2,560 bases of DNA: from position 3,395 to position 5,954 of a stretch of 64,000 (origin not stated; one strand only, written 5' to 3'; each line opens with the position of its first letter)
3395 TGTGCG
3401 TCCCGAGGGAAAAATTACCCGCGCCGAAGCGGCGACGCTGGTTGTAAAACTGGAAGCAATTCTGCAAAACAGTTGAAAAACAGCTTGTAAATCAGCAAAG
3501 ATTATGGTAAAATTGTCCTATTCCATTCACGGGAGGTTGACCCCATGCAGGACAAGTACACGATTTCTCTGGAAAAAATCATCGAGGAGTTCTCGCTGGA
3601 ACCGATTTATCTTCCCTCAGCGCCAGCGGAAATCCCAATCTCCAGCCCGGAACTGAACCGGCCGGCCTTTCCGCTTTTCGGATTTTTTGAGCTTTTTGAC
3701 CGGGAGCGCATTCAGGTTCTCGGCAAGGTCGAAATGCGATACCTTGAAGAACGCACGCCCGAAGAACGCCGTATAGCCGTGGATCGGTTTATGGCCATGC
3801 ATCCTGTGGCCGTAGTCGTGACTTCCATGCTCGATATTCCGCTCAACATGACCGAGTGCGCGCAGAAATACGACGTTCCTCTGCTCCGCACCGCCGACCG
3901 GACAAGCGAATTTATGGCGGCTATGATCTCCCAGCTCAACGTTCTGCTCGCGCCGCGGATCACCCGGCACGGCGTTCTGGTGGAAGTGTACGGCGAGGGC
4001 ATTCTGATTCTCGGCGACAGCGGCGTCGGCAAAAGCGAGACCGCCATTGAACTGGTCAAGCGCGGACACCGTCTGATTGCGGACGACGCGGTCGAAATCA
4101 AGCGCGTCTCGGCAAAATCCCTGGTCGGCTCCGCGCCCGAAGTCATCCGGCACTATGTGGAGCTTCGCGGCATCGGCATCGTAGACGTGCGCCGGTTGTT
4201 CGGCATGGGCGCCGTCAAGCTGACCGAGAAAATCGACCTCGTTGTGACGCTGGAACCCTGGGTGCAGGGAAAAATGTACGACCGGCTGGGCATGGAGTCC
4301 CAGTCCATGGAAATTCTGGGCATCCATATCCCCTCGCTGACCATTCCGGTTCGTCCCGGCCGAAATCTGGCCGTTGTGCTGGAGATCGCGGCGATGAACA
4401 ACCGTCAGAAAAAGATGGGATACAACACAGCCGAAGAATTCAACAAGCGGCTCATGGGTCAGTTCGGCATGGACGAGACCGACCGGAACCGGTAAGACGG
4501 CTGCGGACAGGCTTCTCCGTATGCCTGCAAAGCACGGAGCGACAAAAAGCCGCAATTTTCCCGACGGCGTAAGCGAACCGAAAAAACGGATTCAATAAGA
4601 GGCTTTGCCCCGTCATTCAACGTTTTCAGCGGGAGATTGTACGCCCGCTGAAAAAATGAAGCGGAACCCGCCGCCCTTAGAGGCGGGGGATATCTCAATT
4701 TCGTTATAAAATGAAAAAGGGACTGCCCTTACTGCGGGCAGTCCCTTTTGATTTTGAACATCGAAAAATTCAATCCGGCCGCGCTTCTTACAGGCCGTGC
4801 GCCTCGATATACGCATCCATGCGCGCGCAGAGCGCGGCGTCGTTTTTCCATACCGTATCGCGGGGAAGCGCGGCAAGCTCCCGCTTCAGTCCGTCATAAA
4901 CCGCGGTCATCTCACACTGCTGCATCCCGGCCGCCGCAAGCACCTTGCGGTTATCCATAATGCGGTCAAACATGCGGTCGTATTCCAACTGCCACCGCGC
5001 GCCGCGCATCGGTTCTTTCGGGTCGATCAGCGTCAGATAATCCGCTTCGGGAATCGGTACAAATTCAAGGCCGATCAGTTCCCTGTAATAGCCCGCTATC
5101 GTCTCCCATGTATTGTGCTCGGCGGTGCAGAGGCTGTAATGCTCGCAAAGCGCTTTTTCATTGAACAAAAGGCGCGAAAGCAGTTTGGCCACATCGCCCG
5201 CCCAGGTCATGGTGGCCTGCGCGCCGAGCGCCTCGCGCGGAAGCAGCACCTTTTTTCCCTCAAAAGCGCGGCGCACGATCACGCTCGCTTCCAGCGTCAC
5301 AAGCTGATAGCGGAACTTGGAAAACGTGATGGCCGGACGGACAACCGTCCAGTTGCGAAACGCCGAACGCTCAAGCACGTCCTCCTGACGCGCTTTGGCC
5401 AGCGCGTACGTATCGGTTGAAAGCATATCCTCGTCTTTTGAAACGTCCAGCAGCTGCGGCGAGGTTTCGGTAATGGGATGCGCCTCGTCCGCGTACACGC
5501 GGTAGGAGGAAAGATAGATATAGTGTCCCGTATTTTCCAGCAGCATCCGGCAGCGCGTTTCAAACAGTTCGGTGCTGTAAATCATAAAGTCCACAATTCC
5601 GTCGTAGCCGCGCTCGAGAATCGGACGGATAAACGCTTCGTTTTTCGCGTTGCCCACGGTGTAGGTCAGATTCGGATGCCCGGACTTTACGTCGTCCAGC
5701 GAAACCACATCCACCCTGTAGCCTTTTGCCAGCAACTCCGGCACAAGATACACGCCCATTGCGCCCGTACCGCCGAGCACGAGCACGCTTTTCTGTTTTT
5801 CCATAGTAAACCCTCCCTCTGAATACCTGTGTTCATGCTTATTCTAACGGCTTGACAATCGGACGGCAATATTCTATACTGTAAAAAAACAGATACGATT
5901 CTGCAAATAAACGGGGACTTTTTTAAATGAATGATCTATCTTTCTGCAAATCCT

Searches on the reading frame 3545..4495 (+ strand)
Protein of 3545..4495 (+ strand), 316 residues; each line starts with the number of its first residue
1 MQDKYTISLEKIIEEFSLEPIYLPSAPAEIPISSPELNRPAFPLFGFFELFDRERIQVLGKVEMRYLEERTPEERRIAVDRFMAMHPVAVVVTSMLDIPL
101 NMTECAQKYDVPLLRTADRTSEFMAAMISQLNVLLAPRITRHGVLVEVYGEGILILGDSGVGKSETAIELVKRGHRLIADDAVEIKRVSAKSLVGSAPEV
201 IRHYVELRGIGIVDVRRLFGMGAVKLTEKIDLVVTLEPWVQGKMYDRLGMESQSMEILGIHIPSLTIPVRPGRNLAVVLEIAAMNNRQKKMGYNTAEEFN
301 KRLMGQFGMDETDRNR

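Call 15: search_protein_families(library=pfam, proteins=[window:3545-4495:+])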
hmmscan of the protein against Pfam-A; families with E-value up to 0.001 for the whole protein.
window:3545-4495:+ (316 aa): 2 families
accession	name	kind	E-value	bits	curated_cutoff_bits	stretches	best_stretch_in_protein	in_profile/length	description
PF07475.17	Hpr_kinase_C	-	1.7e-70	236.4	33.3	1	135-302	3-170/171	HPr Serine kinase C-terminal domain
PF02603.21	Hpr_kinase_N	-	3.1e-35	121.3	24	1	7-130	1-124/125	HPr Serine kinase N terminus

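Call 33: find_encoding_contigs(protein=window:3545-4495:+, flank=10000, max_places=10)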
Protein window:3545-4495:+ (316 aa): 21 contigs read that carry it; 10 places shown.
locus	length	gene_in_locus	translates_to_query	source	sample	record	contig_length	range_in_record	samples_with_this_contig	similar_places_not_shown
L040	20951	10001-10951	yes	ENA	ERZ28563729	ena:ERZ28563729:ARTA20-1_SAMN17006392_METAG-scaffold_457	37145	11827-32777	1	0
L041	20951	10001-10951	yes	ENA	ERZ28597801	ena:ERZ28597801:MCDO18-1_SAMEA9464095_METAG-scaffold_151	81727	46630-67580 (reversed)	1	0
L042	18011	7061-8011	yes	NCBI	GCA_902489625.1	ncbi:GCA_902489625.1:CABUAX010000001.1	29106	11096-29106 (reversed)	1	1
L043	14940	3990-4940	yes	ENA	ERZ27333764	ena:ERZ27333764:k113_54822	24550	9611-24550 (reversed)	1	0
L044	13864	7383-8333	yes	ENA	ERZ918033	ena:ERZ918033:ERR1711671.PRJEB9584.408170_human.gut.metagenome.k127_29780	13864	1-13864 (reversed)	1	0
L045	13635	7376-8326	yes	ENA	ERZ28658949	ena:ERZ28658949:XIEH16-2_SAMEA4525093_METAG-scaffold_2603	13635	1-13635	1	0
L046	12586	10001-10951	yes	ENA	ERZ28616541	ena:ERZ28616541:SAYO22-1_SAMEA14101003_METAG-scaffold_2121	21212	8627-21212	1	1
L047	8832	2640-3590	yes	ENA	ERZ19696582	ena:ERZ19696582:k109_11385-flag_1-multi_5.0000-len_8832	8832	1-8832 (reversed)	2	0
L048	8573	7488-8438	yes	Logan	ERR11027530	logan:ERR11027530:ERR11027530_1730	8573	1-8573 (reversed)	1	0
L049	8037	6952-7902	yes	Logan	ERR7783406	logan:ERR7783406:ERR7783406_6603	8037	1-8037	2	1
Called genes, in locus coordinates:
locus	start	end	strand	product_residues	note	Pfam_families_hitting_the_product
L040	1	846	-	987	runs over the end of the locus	PF09479:Flg_new, PF00395:SLH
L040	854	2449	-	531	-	PF07581:Glug (faint)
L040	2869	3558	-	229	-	PF00687:Ribosomal_L1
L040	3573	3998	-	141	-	PF03946:Ribosomal_L11_N, PF00298:Ribosomal_L11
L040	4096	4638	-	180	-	PF02357:NusG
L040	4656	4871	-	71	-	PF00584:SecE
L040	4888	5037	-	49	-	PF00471:Ribosomal_L33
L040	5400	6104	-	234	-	PF05524:PEP-utilisers_N (weak), PF00391:PEP-utilizers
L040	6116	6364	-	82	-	PF00381:PTS-HPr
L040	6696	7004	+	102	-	-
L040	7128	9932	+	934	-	PF09992:NAGPA, PF00395:SLH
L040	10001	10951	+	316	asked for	PF02603:Hpr_kinase_N, PF07475:Hpr_kinase_C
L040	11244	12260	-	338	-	PF01370:Epimerase (weak), PF13460:NAD_binding_10 (weak)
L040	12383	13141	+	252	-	PF12833:HTH_18, PF00165:HTH_AraC (weak)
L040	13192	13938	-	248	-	PF04973:NMN_transporter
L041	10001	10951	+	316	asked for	PF02603:Hpr_kinase_N, PF07475:Hpr_kinase_C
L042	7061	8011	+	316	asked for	PF02603:Hpr_kinase_N, PF07475:Hpr_kinase_C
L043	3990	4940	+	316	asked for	PF02603:Hpr_kinase_N, PF07475:Hpr_kinase_C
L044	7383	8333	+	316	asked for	PF02603:Hpr_kinase_N, PF07475:Hpr_kinase_C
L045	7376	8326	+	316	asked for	PF02603:Hpr_kinase_N, PF07475:Hpr_kinase_C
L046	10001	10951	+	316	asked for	PF02603:Hpr_kinase_N, PF07475:Hpr_kinase_C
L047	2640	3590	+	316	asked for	PF02603:Hpr_kinase_N, PF07475:Hpr_kinase_C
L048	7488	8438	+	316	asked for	PF02603:Hpr_kinase_N, PF07475:Hpr_kinase_C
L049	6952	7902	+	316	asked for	PF02603:Hpr_kinase_N, PF07475:Hpr_kinase_C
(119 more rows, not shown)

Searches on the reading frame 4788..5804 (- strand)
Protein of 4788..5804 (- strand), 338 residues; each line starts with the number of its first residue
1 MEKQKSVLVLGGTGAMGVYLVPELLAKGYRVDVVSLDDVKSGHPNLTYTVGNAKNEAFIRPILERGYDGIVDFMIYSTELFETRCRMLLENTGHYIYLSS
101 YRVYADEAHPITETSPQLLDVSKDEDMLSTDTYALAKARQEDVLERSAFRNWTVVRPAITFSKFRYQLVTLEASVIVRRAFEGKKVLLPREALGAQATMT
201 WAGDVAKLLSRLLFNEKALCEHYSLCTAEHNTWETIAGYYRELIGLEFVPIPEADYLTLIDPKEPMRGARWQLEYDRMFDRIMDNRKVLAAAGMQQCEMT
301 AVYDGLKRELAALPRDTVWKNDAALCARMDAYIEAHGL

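Call 15: search_protein_families(library=pfam, proteins=[window:4788-5804:-])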
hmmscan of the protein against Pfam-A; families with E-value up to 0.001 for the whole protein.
window:4788-5804:- (338 aa): 3 families
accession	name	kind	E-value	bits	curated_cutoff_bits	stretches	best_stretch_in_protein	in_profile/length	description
PF01370.27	Epimerase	-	4e-08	33.4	20.9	1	7-215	1-227/240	NAD dependent epimerase/dehydratase family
PF13460.12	NAD_binding_10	-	5.7e-07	30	27.2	1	11-159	1-145/184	NAD(P)H-binding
PF07993.18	NAD_binding_4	-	0.00039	20.1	20.1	0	94-161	131-208/258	Male sterility protein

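Call 36: find_homologous_proteins(query=window:4788-5804:-, max_evalue=1e-60)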
Query window:4788-5804:- (338 aa): 2279 proteins with E <= 1e-60 among 6788 candidates; the best 120 are listed.
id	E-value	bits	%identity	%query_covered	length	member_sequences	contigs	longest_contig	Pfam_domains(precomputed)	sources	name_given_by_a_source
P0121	1.1e-218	743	96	100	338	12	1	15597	PF13460.13,PF01370.28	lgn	-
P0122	3.3e-165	567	74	100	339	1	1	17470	PF01370.28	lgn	-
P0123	1.3e-156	539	71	99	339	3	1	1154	PF16363.12,PF05368.20,PF13460.13,PF01370.28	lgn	-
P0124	2.5e-155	535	72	99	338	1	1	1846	PF16363.12,PF05368.20,PF13460.13,PF01370.28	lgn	-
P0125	4.3e-155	534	71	99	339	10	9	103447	PF05368.20,PF13460.13,PF01370.28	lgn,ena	-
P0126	1.4e-154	532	71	99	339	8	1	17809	PF16363.12,PF05368.20,PF13460.13,PF01370.28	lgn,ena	-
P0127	4.0e-154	531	71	99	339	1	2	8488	PF16363.12,PF05368.20,PF13460.13,PF01370.28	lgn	-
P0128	8.7e-152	523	70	99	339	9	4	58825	PF16363.12,PF05368.20,PF13460.13,PF01370.28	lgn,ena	-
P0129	1.2e-151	523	70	99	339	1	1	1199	PF16363.12,PF05368.20,PF13460.13,PF01370.28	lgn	-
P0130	3.0e-150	518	69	99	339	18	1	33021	PF16363.12,PF05368.20,PF13460.13,PF01370.28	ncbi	-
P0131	1.3e-149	516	67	100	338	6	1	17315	PF13460.13,PF01370.28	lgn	-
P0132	2.5e-149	515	69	99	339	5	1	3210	PF16363.12,PF05368.20,PF13460.13,PF01370.28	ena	-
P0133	1.7e-145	502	68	100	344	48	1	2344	PF16363.12,PF05368.20,PF01370.28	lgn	-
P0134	6.2e-145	501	68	99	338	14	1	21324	PF16363.12,PF05368.20,PF13460.13,PF01370.28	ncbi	-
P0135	9.3e-144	497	67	99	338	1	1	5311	PF16363.12,PF05368.20,PF13460.13,PF01370.28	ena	-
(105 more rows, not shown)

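Call 37: find_encoding_contigs(protein=P0121, flank=10000, max_places=10)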
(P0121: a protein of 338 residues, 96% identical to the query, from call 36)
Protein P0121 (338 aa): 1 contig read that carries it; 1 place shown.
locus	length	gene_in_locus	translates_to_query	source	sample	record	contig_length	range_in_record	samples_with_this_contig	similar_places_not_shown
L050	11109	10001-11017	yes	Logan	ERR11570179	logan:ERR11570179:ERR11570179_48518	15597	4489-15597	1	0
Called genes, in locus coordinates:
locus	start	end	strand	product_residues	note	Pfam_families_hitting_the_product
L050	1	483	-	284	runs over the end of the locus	PF04085:MreC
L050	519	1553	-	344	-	PF00022:Actin, PF06723:MreB_Mbl, PF00012:HSP70 (weak), PF14450:FtsA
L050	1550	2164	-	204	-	PF02545:Maf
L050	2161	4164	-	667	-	PF01136:Peptidase_U32, PF12392:DUF3656, PF01136:Peptidase_U32 (weak)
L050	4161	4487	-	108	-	PF05164:ZapA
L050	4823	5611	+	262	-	PF00696:AA_kinase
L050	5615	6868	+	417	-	PF00171:Aldedh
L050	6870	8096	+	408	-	PF22025:ThiI_fer, PF02926:THUMP, PF02568:ThiI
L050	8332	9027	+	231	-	PF04973:NMN_transporter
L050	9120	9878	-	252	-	PF12833:HTH_18, PF00165:HTH_AraC (weak)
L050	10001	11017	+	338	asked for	PF01370:Epimerase (weak), PF13460:NAD_binding_10 (weak)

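Call 38: find_encoding_contigs(protein=P0122, flank=10000, max_places=10)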
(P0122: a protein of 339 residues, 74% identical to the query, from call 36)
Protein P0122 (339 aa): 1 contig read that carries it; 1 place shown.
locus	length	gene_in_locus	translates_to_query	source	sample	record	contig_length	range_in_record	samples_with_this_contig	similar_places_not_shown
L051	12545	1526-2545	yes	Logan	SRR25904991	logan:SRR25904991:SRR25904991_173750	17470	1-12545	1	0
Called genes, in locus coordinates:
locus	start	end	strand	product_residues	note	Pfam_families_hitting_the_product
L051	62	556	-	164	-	PF13238:AAA_18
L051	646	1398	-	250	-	PF07883:Cupin_2 (weak), PF12833:HTH_18, PF00165:HTH_AraC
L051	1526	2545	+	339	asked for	PF01370:Epimerase (weak)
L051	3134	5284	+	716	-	PF02901:PFL-like, PF01228:Gly_radical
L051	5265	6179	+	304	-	PF13353:Fer4_12, PF04055:Radical_SAM, PF12797:Fer4_2 (faint), PF00037:Fer4 (faint), PF12837:Fer4_6 (faint), PF13237:Fer4_10, PF14697:Fer4_21 (weak)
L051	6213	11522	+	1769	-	PF22842:Pel9A-like_beta_helix (faint)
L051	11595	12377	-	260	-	PF00165:HTH_AraC (weak), PF12833:HTH_18, PF00165:HTH_AraC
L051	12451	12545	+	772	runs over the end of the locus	PF02901:PFL-like, PF01228:Gly_radical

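Call 69: find_encoding_contigs(protein=P0125, flank=10000, max_places=10)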
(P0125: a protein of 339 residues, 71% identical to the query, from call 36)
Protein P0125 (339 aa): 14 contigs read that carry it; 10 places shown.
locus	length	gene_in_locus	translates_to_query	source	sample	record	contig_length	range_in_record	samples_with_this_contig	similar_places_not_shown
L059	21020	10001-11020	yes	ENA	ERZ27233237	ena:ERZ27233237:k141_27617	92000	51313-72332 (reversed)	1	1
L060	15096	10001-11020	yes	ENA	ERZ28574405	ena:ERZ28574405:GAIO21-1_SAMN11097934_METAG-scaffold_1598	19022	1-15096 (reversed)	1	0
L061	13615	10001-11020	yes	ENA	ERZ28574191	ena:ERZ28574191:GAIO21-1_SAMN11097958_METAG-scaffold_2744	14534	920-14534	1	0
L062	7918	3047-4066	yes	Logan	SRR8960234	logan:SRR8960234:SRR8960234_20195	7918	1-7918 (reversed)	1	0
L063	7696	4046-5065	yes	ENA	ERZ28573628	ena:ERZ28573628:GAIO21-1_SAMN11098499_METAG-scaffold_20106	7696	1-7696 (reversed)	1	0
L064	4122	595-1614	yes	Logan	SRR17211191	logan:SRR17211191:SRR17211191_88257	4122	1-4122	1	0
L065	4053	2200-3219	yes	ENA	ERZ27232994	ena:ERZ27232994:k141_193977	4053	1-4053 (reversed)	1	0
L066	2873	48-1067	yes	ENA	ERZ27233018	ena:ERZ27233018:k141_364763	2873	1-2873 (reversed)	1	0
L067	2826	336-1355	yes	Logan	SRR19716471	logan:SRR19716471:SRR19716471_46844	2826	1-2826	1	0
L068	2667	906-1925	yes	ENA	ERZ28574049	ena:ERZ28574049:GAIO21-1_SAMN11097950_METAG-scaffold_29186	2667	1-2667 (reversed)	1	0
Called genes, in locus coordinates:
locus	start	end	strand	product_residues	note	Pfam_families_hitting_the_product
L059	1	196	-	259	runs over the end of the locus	PF02698:DUF218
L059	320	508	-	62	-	PF00830:Ribosomal_L28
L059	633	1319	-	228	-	-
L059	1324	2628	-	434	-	PF00919:UPF0004, PF04055:Radical_SAM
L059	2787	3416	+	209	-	PF14681:UPRTase, PF00156:Pribosyltran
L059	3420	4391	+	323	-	PF00849:PseudoU_synth_2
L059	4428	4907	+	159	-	PF00160:Pro_isomerase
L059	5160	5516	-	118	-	PF05635:23S_rRNA_IVP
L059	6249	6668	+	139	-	PF02036:SCP2 (weak)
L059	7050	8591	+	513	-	PF12673:SipL (faint)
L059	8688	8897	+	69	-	PF04070:DUF378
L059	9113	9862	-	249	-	PF02311:AraC_binding (weak), PF07883:Cupin_2 (weak), PF12833:HTH_18, PF00165:HTH_AraC (weak)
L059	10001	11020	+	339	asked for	PF01370:Epimerase (faint), PF05368:NmrA (faint), PF13460:NAD_binding_10 (weak)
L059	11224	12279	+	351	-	PF00266:Aminotran_5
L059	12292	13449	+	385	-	PF00389:2-Hacid_dh, PF02826:2-Hacid_dh_C, PF03446:NAD_binding_2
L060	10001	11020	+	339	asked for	PF01370:Epimerase (faint), PF05368:NmrA (faint), PF13460:NAD_binding_10 (weak)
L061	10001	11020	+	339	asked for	PF01370:Epimerase (faint), PF05368:NmrA (faint), PF13460:NAD_binding_10 (weak)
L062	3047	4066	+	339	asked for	PF01370:Epimerase (faint), PF05368:NmrA (faint), PF13460:NAD_binding_10 (weak)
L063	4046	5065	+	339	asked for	PF01370:Epimerase (faint), PF05368:NmrA (faint), PF13460:NAD_binding_10 (weak)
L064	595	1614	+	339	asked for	PF01370:Epimerase (faint), PF05368:NmrA (faint), PF13460:NAD_binding_10 (weak)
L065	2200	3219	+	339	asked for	PF01370:Epimerase (faint), PF05368:NmrA (faint), PF13460:NAD_binding_10 (weak)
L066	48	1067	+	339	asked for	PF01370:Epimerase (faint), PF05368:NmrA (faint), PF13460:NAD_binding_10 (weak)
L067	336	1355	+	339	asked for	PF01370:Epimerase (faint), PF05368:NmrA (faint), PF13460:NAD_binding_10 (weak)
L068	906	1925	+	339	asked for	PF01370:Epimerase (faint), PF05368:NmrA (faint), PF13460:NAD_binding_10 (weak)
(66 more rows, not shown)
